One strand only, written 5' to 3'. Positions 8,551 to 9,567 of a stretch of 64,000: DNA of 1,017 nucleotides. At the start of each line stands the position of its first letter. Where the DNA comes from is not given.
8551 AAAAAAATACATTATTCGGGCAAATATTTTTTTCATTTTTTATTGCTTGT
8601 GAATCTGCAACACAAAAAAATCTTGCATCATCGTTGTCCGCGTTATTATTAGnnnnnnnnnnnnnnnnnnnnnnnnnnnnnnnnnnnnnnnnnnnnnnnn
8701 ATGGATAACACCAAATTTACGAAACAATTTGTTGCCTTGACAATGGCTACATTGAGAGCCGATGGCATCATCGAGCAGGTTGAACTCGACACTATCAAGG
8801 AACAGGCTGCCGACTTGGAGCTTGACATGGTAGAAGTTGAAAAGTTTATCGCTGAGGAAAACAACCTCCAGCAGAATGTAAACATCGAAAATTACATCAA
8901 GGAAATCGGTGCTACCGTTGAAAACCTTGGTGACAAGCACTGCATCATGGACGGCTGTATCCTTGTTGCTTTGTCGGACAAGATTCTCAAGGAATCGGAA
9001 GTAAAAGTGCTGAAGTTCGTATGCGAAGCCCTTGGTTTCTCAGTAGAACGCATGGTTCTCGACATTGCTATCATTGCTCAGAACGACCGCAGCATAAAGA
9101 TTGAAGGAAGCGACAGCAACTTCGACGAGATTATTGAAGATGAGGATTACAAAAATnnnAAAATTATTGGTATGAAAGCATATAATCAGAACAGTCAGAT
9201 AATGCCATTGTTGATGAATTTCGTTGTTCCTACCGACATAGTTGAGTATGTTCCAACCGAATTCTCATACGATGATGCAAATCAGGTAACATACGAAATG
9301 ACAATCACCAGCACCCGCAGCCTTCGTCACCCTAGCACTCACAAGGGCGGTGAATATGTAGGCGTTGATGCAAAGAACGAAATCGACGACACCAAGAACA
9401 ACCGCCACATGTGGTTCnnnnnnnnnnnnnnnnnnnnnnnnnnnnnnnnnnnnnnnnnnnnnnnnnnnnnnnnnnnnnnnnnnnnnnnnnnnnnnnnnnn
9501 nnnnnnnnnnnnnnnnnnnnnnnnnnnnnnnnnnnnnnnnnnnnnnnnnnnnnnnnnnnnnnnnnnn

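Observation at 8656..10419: Compact graspetide-type RiPP operon: TerB-like protein, 82-aa precursor, MvdD/MdnC-like ATP-grasp ligase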

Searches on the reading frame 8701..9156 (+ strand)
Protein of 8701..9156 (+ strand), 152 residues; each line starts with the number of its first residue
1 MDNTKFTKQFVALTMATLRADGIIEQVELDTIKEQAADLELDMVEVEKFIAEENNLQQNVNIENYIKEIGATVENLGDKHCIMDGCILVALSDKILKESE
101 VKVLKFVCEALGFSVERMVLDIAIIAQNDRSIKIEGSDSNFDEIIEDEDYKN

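Call 5: search_protein_families(library=pfam, proteins=[window:8701-9156:+], max_evalue=1)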
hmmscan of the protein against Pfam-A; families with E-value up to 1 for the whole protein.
window:8701-9156:+ (152 aa): 1 family
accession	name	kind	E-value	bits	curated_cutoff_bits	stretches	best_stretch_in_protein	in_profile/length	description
PF05099.18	TerB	-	1.4e-08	35.5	24.4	1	10-116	4-111/118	Tellurite resistance protein TerB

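Call 6: search_protein_families(library=ncbifam, proteins=[window:8701-9156:+], max_evalue=1)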
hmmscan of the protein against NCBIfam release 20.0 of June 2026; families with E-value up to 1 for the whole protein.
window:8701-9156:+ (152 aa): 1 family
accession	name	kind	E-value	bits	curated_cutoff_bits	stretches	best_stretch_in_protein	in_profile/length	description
NF006948.0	PRK09430.1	equivalog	0.0012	18.5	162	1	81-119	131-169/267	co-chaperone DjlA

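Call 8: search_protein_families(library=padloc, proteins=[window:8701-9156:+], max_evalue=1)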
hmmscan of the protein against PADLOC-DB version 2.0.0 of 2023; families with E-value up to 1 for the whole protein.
window:8701-9156:+ (152 aa): 1 family
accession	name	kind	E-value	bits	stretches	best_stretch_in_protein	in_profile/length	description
PDLC05027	PDC-S48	-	0.0032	14.6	1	8-58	271-321/411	-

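Call 30: find_related_loci(query=window:8701-9156:+, collection=genome_contigs, flank=4000)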
Query window:8701-9156:+ (152 aa) in genome_contigs; peptide patterns used: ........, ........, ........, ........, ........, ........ (x = any residue, [..] = any of these).
140 stretches matched a pattern; 6 encode a relative of the query (tblastn E <= 1e-3); 6 distinct loci.
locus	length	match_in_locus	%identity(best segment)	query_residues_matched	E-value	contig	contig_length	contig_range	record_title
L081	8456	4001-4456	100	1-152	8e-98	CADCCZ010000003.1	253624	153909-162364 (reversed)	MAG: uncultured Bacteroidia bacterium isolate RUG14538 genome assembly, contig: RUG14538_asm_3, whole genome shotgun seq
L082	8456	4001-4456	98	1-152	5e-97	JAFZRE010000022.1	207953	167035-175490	MAG: Bacteroidales bacterium isolate RGIG8023 Water_buffalos_Rumen-1__c477087, whole genome shotgun sequence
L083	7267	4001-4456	99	1-152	2e-97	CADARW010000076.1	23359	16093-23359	MAG: uncultured Bacteroidia bacterium isolate RUG13567 genome assembly, contig: RUG13567_asm_76, whole genome shotgun se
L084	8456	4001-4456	95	1-152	3e-94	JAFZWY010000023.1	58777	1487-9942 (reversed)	MAG: Bacteroidales bacterium isolate RGIG8173 Water_buffalos_Rumen-3__c696482, whole genome shotgun sequence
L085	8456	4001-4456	95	1-152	2e-94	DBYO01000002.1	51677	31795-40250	MAG TPA_asm: Bacteroidales bacterium UBA1184 UBA1184_contig_43, whole genome shotgun sequence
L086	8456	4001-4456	88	1-152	8e-87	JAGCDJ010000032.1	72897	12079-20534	MAG: Bacteroidales bacterium isolate RGIG9689 Yak_Omasum-2__c601085, whole genome shotgun sequence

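Call 52: find_homologous_proteins(query=window:8701-9156:+, max_evalue=0.001)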
Query window:8701-9156:+ (152 aa): 89 proteins with E <= 0.001 among 131 candidates.
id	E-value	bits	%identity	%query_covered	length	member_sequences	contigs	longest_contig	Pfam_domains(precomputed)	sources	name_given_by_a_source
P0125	4.2e-83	294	93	100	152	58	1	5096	PF05099.19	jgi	-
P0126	1.1e-77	277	89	100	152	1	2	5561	PF05099.19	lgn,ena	-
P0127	2.0e-77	276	88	100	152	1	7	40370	PF05099.19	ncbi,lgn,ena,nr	ncbi:MAG: TerB family tellurite resistance protein [Bacteroidales bacterium]|nr:TerB family tellurit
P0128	2.1e-77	276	88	100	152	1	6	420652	PF05099.19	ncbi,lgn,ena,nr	ncbi:MAG: TerB family tellurite resistance protein [Bacteroidales bacterium]|nr:TerB family tellurit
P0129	5.1e-77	275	88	100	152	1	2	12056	PF05099.19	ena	-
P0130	2.6e-73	263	84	100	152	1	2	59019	PF05099.19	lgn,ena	-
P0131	1.9e-67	244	86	91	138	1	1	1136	PF05099.19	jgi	jgi:tellurite resistance protein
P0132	6.0e-54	200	71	97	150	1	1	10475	PF05099.19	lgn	-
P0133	1.2e-37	147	58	95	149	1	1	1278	PF05099.19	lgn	-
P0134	1.3e-37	147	53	96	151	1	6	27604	PF05099.19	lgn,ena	-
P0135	1.4e-37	147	57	90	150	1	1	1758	PF05099.19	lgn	-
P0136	1.9e-37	147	57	95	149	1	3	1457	PF05099.19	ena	-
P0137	8.8e-37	144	56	92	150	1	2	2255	PF05099.19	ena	-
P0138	9.0e-37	144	56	92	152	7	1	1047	PF05099.19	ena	-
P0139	1.6e-36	144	55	95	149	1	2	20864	PF05099.19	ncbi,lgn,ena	-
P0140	2.1e-36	143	53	96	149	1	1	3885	PF05099.19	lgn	-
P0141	2.4e-36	143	55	95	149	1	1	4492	PF05099.19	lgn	-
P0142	2.4e-36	143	56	91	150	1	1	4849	PF05099.19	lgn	-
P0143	2.6e-36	143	56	91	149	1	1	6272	PF05099.19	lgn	-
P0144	2.6e-36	143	55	95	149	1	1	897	PF05099.19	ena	-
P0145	2.7e-36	143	55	89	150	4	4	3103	PF05099.19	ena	-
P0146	3.0e-36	143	56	92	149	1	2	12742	PF05099.19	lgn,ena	-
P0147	3.9e-36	142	56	91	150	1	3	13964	PF05099.19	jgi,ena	jgi:uncharacterized tellurite resistance protein B-like protein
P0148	4.2e-36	142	55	92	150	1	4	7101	PF05099.19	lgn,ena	-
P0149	5.4e-36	142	55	91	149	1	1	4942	PF05099.19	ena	-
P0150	5.5e-36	142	55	89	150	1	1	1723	PF05099.19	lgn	-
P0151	6.5e-36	142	55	91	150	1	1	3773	PF05099.19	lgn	-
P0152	7.9e-36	141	55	91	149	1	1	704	PF05099.19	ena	-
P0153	9.3e-36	141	53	95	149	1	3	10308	PF05099.19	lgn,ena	-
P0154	1.1e-35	141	57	90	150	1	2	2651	PF05099.19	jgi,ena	-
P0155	1.2e-35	141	55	95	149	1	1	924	PF05099.19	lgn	-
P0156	1.3e-35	141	52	96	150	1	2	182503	PF05099.19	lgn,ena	-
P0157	1.4e-35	141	55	89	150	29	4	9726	PF05099.19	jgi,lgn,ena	-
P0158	1.8e-35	140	53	96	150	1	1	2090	PF05099.19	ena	-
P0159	2.1e-35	140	54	90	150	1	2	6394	PF05099.19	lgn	-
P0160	3.1e-35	139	55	95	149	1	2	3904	PF05099.19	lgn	-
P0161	3.7e-35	139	54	95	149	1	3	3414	PF05099.19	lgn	-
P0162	3.8e-35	139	57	90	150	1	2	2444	PF05099.19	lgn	-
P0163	4.8e-35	139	53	92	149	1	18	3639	PF05099.19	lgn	-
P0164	7.0e-35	138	54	91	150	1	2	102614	PF05099.19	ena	-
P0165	7.8e-35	138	53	95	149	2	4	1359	PF05099.19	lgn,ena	-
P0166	9.1e-35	138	55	91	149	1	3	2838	PF05099.19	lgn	-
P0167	9.8e-35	138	52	96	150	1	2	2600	PF05099.19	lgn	-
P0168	1.1e-34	138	55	92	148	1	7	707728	PF05099.19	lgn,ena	-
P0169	1.2e-34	138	54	91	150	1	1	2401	PF05099.19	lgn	-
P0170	1.4e-34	137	52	96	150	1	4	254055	PF05099.19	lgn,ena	-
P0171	2.4e-34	137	54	91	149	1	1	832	PF05099.19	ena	-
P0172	2.6e-34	136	55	92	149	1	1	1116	PF05099.19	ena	-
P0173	2.9e-34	136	55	91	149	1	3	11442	PF05099.19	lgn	-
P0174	4.5e-34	136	53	91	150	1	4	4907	PF05099.19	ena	-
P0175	5.7e-34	135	53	95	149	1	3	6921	PF05099.19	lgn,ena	-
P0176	5.7e-34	135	55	94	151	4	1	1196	PF05099.19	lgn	-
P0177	5.7e-34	135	53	95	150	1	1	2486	PF05099.19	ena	-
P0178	6.6e-34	135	54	95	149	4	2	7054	PF05099.19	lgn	-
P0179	7.2e-34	135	54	94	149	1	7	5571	PF05099.19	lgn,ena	-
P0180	8.4e-34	135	53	95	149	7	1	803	PF05099.19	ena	-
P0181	1.3e-33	134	54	91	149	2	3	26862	PF05099.19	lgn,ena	-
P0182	2.2e-33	133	54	94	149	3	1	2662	PF05099.19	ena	-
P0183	2.4e-33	133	53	91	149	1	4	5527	PF05099.19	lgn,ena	-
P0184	3.2e-33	133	52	95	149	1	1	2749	PF05099.19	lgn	-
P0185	3.4e-33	133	52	92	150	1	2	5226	PF05099.19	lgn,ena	-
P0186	3.8e-33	133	52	95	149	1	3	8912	PF05099.19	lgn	-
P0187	4.2e-33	133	53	91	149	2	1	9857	PF05099.19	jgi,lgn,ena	-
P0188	4.4e-33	132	52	91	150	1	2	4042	PF05099.19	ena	-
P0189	4.8e-33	132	53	95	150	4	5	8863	PF05099.19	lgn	-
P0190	1.1e-32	131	52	89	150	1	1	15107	PF05099.19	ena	-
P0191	1.1e-32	131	54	90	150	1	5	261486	PF05099.19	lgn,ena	-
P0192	1.3e-32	131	50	96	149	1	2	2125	PF05099.19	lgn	-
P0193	3.5e-32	130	51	88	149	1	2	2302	PF05099.19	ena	-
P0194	4.2e-32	129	51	88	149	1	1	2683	PF05099.19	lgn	-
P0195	7.2e-32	129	52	91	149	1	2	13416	PF05099.19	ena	-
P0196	1.2e-31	128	55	88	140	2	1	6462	PF05099.19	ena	-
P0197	1.4e-31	128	52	94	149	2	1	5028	PF05099.19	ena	-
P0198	3.8e-30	123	50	95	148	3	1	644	PF05099.19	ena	-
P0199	1.7e-28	118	50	94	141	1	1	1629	PF05099.19,PF04391.18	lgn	-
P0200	2.0e-28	117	48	95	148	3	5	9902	PF05099.19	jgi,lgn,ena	jgi:uncharacterized tellurite resistance protein B-like protein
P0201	2.5e-28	117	50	92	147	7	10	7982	PF05099.19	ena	-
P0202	3.1e-28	117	50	94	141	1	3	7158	PF05099.19,PF04391.18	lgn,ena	-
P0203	3.9e-28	116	50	94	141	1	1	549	PF05099.19,PF04391.18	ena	-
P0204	4.3e-28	116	50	94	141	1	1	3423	PF05099.19,PF04391.18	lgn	-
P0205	1.0e-27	115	50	93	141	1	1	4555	PF05099.19,PF04391.18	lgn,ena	-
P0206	1.2e-27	115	48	91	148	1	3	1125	PF05099.19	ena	-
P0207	1.4e-27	115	49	94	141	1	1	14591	PF05099.19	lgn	-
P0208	1.7e-27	114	49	94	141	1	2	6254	PF05099.19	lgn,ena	-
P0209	3.5e-27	113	49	93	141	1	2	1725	PF05099.19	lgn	-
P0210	4.4e-27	113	49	93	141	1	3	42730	PF05099.19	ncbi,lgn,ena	-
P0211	4.7e-27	113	48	94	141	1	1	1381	PF05099.19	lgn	-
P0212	4.9e-27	113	49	93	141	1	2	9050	PF05099.19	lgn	-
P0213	6.0e-27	113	53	83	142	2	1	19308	PF05099.19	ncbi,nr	ncbi:MAG: TerB family tellurite resistance protein, partial [Bacteroidales bacterium]|nr:TerB family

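Call 53: find_encoding_contigs(protein=P0168, flank=4000, max_places=2)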
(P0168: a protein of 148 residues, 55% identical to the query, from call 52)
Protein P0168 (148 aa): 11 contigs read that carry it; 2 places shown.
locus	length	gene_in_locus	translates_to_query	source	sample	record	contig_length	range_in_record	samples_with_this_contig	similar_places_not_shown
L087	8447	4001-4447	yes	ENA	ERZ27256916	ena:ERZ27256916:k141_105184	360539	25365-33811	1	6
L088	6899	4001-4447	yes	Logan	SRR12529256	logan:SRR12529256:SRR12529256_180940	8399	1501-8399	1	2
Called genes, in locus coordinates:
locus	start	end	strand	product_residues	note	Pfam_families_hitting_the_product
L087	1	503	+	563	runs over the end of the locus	-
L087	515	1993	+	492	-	PF03235:GmrSD_N, PF25202:DUF7834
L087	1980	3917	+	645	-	PF03235:GmrSD_N, PF07510:GmrSD_C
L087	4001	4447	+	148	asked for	PF05099:TerB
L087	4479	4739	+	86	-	-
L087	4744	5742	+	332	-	PF08443:RimK (weak)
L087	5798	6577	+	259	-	PF08239:SH3_3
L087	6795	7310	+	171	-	PF13091:PLDc_2, PF00614:PLDc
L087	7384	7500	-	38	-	-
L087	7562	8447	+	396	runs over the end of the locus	PF00155:Aminotran_1_2, PF00266:Aminotran_5 (faint)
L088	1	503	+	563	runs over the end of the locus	-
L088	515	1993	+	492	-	PF03235:GmrSD_N, PF25202:DUF7834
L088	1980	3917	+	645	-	PF03235:GmrSD_N, PF07510:GmrSD_C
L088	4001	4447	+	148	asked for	PF05099:TerB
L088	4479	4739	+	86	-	-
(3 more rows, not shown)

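Call 54: find_encoding_contigs(protein=P0210, flank=4000, max_places=2)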
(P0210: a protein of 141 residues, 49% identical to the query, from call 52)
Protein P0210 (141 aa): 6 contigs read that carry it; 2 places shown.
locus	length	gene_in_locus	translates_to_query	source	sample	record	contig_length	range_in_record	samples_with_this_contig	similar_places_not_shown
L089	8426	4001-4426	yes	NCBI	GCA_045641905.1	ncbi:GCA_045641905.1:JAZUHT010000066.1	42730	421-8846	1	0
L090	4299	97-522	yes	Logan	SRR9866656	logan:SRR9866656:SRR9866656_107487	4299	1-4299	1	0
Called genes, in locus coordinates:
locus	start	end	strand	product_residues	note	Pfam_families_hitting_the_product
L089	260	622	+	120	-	-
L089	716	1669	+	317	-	PF00691:OmpA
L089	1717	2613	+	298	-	-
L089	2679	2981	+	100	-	-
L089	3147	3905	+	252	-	PF13557:Phenol_MetA_deg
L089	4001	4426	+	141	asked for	PF05099:TerB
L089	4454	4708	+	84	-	-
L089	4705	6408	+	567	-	-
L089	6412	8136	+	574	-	PF00520:Ion_trans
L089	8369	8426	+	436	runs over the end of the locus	-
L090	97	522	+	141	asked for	PF05099:TerB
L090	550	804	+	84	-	-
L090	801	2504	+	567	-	-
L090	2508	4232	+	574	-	PF00520:Ion_trans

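Call 55: find_encoding_contigs(protein=P0164, flank=4000, max_places=2)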
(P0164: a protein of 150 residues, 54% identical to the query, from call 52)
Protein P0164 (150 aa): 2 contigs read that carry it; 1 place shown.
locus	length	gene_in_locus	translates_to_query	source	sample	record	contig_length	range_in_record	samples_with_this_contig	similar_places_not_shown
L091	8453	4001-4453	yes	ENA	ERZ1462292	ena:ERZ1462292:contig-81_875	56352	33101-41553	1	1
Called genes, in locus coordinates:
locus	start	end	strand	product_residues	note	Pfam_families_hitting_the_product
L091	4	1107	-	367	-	PF16266:DUF4919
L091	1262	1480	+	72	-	-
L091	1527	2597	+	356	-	-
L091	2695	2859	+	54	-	-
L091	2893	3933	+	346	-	PF28530:DUF8426, PF04471:Mrr_cat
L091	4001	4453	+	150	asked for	PF05099:TerB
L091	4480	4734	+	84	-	-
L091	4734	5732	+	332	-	PF08443:RimK (weak)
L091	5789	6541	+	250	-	PF08239:SH3_3 (weak)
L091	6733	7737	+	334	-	PF13310:Virulence_RhuM, PF02661:Fic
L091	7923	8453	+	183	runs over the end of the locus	-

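Call 58: search_protein_families(library=pfam, proteins=[L087:5798-6574:+], max_evalue=0.01)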
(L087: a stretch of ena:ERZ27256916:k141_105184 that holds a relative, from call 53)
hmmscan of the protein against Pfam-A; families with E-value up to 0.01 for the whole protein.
L087:5798-6574:+ (259 aa): 1 family
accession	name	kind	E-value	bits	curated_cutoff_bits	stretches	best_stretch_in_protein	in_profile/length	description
PF08239.17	SH3_3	-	8.5e-08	32.7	27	1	32-82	2-54/54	Bacterial SH3 domain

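Call 76: predict_structure(alignment_id=A4)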
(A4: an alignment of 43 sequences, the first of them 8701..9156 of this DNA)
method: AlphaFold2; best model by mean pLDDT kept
length: 152 residues; sequences in the alignment: 43
mean_pLDDT: 91.6   pTM: 0.86
mean pLDDT of the five models: 91.6, 90.2, 90.0, 89.6, 88.6
residues with pLDDT >= 90: 123; 70-90: 17; 50-70: 10; < 50: 2
segments of 3 or more residues with pLDDT < 50: none
pLDDT, mean of each block of 10 residues (from residue 1): 88 95 89 97 97 93 97 95 97 94 97 97 93 87 65 48
secondary structure, 60 per line:
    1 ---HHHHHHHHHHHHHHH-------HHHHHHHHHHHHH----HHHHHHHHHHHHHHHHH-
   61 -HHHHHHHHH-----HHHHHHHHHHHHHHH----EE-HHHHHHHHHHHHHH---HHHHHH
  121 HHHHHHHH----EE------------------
elements in order: H4-18 H26-38 H43-59 H62-70 H76-90 H98-111 H115-128

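Call 81: fold_search(model_id=the predicted structure, library=pdb)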
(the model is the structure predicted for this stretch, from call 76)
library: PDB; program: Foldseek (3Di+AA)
matches with E <= 10: 142; with E <= 0.001: 0
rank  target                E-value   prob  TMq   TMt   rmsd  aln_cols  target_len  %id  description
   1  2h5n_C                2.4e-02  1.00  0.58  0.69   4.2       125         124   11  Crystal Structure of Protein of Unknown Function PG1108 from Porphyromonas gingivalis W83 (released 2006-07-25)
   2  2h5n_D                3.0e-02  1.00  0.57  0.68   4.4       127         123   10  Crystal Structure of Protein of Unknown Function PG1108 from Porphyromonas gingivalis W83 (released 2006-07-25)
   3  2h5n_B                5.3e-02  1.00  0.57  0.69   4.1       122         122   11  Crystal Structure of Protein of Unknown Function PG1108 from Porphyromonas gingivalis W83 (released 2006-07-25)
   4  2h5n_A                5.3e-02  1.00  0.56  0.63   4.3       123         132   10  Crystal Structure of Protein of Unknown Function PG1108 from Porphyromonas gingivalis W83 (released 2006-07-25)
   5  2ou3_A                9.1e-02  1.00  0.56  0.53   4.0       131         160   16  Crystal structure of a tellurite resistance protein of cog3793 (npun_f6341) from nostoc punctiforme pcc 73102 at 1.85  (released 2007-03-06)
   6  5mqq_D                8.2e-01  0.14  0.22  0.18  13.8       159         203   11  Transcriptional repressor AmtR of corynebacterium glutamicum (released 2017-03-15)
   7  3lr2_A                1.2e+00  0.14  0.22  0.25  13.4       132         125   11  Self-assembly of spider silk proteins is controlled by a pH-sensitive relay (released 2010-05-12)
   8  5xtq_B                1.4e+00  0.21  0.33  0.23  11.4       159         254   12  Crystal structure of baculoviral sulfhydryl oxidase P33 (H227D mutant) (released 2017-09-13)
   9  4yy5_A                1.6e+00  0.16  0.25  0.34  10.9       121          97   15  Computationally designed left-handed alpha/alpha toroid with 3 repeats in space group P43212 (released 2015-12-16)
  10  3lrd_B                1.9e+00  0.11  0.22  0.25  13.5       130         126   12  Self-assembly of spider silk proteins is controlled by a pH-sensitive relay (released 2010-05-12)
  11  6r9d_C                2.0e+00  0.12  0.23  0.27  12.0       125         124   14  Crystal structure of an asymmetric dimer of the N-terminal domain of Euprosthenops australis Major Ampullate Spidroin  (released 2019-07-17)
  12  3lr8_A                2.2e+00  0.12  0.24  0.27  13.2       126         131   11  Self-assembly of spider silk proteins is controlled by a pH-sensitive relay (released 2010-05-12)
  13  5xtn_D                2.3e+00  0.16  0.34  0.23  11.4       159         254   11  Crystal structure of baculoviral sulfhydryl oxidase P33 (C155A, C158A mutant) (released 2017-09-13)
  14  8w9k_C                2.5e+00  0.07  0.19  0.12  15.0       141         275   11  Structure of apo RvY_06210 (released 2024-09-11)
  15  5tzq_B                2.7e+00  0.16  0.32  0.36  11.7       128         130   11  Crystal Structure of FPV039:Bmf BH3 complex (released 2017-05-03)
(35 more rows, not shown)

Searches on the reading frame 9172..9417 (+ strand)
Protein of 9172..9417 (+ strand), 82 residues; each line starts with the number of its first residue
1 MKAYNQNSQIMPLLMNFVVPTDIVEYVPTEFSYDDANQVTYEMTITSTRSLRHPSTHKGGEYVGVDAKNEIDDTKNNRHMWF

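Call 5: search_protein_families(library=pfam, proteins=[window:9172-9417:+], max_evalue=1)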
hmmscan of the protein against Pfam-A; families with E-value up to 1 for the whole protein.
window:9172-9417:+ (82 aa): 0 families

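Call 6: search_protein_families(library=ncbifam, proteins=[window:9172-9417:+], max_evalue=1)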
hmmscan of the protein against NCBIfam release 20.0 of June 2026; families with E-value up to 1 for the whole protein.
window:9172-9417:+ (82 aa): 0 families

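Call 8: search_protein_families(library=padloc, proteins=[window:9172-9417:+], max_evalue=1)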
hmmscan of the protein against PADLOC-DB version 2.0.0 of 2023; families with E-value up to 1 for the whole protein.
window:9172-9417:+ (82 aa): 0 families

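Call 11: find_homologous_proteins(query=window:9172-9417:+, max_evalue=10)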
Query window:9172-9417:+ (82 aa): 4 proteins with E <= 10 among 4 candidates.
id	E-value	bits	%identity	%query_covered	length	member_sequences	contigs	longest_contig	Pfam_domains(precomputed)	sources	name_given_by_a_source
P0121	1.5e-48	180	99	100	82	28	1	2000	-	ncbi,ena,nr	ncbi:MAG: hypothetical protein II060_02660 [Bacteroidales bacterium]|nr:hypothetical protein [Bacter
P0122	3.9e-36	140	80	100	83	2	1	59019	-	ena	-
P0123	2.2e-28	116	67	100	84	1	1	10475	-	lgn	-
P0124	2.5e-1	30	40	80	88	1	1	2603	-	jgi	jgi:hypothetical protein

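Call 99: search_protein_representatives(alignment_id=A6)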
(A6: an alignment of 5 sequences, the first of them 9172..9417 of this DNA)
Query: 5 sequences, 84 profile positions. Proteins with E-value up to 0.001 (for the whole library): 116; up to 1e-10: 58; up to 1e-30: 1. The best 116 are listed.
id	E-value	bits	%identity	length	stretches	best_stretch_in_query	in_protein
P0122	1.2e-44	166.5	-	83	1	1-84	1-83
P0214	2.9e-25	104.3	-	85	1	1-80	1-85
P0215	2.5e-24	101.3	-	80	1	1-80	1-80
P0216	1.6e-21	92.3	-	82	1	1-80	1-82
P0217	1.1e-20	89.6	-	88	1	6-80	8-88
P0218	2.7e-20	88.4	-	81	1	2-80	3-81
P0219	8.6e-20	86.8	-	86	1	1-80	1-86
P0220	1.4e-19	86.1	-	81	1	1-80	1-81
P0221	2.5e-19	85.3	-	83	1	7-79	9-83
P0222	3.6e-19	84.8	-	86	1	5-80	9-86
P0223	3.8e-18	81.5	-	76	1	12-80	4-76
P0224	1.2e-17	80.0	-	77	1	1-78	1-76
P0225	1.2e-17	79.9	-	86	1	3-80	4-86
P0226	1.4e-17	79.7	-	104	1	9-80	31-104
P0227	1.5e-17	79.6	-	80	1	4-80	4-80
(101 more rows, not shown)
